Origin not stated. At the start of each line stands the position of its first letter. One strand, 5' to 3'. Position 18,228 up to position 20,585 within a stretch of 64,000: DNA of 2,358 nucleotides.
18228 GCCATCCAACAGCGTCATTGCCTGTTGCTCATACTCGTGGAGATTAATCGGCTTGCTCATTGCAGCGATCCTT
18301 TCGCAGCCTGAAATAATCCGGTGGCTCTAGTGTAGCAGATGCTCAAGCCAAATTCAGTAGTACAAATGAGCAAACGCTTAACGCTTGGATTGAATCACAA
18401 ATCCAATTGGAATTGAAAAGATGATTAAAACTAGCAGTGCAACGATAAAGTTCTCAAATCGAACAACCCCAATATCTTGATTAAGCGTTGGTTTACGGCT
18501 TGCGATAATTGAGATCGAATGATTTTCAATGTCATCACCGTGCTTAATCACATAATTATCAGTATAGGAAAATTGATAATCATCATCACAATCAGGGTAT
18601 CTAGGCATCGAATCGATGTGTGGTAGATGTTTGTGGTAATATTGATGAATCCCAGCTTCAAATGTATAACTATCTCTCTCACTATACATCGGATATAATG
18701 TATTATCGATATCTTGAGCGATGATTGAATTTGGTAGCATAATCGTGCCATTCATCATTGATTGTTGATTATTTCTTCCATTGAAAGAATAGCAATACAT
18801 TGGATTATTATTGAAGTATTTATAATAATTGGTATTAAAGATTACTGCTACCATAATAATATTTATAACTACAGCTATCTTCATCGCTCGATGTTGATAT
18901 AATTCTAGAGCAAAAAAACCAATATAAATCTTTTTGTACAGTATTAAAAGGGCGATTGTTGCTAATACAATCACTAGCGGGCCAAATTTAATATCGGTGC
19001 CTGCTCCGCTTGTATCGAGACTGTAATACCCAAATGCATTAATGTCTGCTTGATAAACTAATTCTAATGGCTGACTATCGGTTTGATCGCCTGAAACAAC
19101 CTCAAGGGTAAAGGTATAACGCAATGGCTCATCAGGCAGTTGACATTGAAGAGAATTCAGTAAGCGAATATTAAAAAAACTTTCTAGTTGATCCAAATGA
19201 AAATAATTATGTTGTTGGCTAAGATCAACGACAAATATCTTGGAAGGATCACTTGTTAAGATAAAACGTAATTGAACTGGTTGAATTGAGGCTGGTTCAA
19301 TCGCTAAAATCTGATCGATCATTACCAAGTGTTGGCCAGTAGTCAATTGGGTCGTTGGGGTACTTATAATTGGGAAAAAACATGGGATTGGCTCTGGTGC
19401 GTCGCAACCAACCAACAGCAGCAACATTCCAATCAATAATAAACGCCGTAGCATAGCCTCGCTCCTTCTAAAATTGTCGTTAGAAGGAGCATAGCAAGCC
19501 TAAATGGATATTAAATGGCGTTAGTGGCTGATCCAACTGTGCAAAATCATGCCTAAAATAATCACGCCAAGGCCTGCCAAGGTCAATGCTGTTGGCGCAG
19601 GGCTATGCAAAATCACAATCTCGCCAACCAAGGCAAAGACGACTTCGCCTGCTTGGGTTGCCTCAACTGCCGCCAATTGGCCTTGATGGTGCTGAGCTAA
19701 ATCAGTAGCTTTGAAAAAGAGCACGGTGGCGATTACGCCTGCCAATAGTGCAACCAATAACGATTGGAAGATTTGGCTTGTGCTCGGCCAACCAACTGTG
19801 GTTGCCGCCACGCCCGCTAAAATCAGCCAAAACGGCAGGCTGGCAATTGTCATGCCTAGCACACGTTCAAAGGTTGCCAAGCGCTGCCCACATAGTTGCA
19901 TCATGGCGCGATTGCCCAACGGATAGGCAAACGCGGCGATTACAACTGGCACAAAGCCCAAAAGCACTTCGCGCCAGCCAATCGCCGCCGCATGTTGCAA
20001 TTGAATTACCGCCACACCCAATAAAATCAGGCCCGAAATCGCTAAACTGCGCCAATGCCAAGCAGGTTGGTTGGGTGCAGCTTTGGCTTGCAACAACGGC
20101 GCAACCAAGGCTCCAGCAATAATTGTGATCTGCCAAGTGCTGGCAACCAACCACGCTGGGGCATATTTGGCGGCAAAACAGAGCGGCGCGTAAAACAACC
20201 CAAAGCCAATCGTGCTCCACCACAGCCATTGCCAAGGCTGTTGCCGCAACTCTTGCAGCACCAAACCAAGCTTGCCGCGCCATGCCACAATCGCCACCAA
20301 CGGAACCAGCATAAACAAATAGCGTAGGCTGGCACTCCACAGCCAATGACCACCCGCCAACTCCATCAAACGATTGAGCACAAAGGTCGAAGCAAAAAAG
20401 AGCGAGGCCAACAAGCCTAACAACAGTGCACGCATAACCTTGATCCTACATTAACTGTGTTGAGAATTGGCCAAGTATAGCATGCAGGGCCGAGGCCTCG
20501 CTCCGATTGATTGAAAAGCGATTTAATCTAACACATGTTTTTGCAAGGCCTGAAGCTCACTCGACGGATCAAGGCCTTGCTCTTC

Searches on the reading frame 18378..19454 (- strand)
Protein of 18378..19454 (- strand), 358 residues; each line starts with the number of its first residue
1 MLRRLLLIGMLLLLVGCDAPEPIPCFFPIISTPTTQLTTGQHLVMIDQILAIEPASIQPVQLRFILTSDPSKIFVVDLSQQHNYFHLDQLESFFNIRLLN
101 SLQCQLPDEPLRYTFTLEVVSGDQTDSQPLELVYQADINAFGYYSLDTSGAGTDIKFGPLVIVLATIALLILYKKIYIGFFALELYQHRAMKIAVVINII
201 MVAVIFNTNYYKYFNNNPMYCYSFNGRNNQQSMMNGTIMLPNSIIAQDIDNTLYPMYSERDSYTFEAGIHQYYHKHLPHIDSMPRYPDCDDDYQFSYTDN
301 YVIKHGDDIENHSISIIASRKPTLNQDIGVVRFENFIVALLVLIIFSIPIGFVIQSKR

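Call 10: search_protein_families(library=pfam, proteins=[window:18378-19454:-], max_evalue=0.001)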
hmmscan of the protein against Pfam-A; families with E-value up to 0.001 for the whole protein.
window:18378-19454:- (358 aa): 0 families

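Call 73: search_protein_families(library=padloc, proteins=[window:18378-19454:-], max_evalue=0.01)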
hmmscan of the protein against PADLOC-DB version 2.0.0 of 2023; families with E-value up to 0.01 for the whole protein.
window:18378-19454:- (358 aa): 0 families

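Call 87: search_protein_families(library=ncbifam, proteins=[window:18378-19454:-], max_evalue=0.00001)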
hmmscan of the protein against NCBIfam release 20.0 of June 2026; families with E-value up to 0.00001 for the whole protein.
window:18378-19454:- (358 aa): 0 families

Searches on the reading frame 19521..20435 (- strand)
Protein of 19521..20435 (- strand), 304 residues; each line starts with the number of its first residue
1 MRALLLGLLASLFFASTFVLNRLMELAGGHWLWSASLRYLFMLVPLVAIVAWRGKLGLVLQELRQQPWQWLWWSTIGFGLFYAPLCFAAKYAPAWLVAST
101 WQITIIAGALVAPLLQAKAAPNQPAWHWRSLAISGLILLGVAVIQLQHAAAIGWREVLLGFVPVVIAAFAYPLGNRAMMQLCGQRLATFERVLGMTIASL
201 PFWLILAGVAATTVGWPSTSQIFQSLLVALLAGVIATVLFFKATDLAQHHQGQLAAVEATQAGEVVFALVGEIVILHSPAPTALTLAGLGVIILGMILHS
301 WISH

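Call 10: search_protein_families(library=pfam, proteins=[window:19521-20435:-], max_evalue=0.001)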
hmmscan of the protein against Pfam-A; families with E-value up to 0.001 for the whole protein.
window:19521-20435:- (304 aa): 2 families
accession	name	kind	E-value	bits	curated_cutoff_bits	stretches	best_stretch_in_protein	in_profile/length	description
PF13536.12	EmrE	-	2e-102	342.7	25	1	38-299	1-263/263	Putative multidrug resistance efflux transporter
PF00892.27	EamA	-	5.9e-07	30.3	28.2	0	156-299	3-133/135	EamA-like transporter family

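Call 87: search_protein_families(library=ncbifam, proteins=[window:19521-20435:-], max_evalue=0.00001)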
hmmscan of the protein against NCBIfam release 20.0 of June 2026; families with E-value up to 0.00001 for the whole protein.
window:19521-20435:- (304 aa): 0 families
